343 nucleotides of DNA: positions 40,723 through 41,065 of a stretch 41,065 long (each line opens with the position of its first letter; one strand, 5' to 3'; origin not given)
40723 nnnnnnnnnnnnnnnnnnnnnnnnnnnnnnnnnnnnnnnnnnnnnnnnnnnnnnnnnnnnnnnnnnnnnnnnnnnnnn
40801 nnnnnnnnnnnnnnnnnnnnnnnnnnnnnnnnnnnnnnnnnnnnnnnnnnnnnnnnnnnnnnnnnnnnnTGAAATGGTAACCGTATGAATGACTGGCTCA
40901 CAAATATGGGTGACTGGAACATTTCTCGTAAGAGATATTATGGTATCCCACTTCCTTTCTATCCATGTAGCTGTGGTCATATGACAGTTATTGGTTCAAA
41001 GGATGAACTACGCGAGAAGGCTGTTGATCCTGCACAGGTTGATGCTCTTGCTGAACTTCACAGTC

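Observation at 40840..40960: Single in-frame TGA in ileS at a codon that aligns with a conserved Trp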

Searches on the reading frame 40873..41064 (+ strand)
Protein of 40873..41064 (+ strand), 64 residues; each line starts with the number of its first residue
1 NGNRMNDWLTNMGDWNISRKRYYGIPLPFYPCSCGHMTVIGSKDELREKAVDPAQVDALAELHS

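Call 47: find_homologous_proteins(query=window:40873-41064:+, max_evalue=1e-10)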
Query seq(64 aa) (64 aa): 19 proteins with E <= 1e-10 among 21 candidates.
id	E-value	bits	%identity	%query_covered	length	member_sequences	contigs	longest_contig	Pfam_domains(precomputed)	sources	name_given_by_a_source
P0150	5.8e-26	107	78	92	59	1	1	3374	PF00133.29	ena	-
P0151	3.1e-22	96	69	97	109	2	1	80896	PF00133.29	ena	-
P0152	1.2e-21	94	70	97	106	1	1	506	PF00133.29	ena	-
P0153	3.6e-21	92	68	89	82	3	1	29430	PF00133.29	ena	-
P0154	4.1e-21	92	74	84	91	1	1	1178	PF00133.29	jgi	jgi:isoleucyl-tRNA synthetase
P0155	3.9e-20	89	65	97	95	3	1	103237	PF00133.29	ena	-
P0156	1.9e-19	87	81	66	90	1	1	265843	PF00133.29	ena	-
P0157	2.2e-19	87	72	92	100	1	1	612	PF00133.29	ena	-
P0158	4.4e-18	82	77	72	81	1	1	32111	PF00133.29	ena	-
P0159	5.5e-18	82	60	98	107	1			PF00133.29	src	-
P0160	2.4e-16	77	66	78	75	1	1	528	PF00133.29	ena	-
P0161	1.1e-15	75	86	55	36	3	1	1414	PF00133.29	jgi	jgi:Valyl-tRNA synthetase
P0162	2.5e-15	74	74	66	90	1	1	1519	PF00133.29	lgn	-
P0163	1.2e-14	72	66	92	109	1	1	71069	PF00133.29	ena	-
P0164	1.5e-14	71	85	53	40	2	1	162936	PF00133.29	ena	-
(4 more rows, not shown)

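Call 49: find_encoding_contigs(protein=P0150, flank=4000, max_places=6)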
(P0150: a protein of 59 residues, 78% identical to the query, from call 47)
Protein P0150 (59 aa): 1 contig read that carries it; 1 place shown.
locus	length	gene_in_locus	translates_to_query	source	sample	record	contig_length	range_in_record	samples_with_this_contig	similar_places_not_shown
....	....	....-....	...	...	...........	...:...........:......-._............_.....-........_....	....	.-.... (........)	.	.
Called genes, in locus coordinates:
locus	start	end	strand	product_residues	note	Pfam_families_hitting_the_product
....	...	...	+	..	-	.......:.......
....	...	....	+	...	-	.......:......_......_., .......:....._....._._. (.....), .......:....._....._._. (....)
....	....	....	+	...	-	-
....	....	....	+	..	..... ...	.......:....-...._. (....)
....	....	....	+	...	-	?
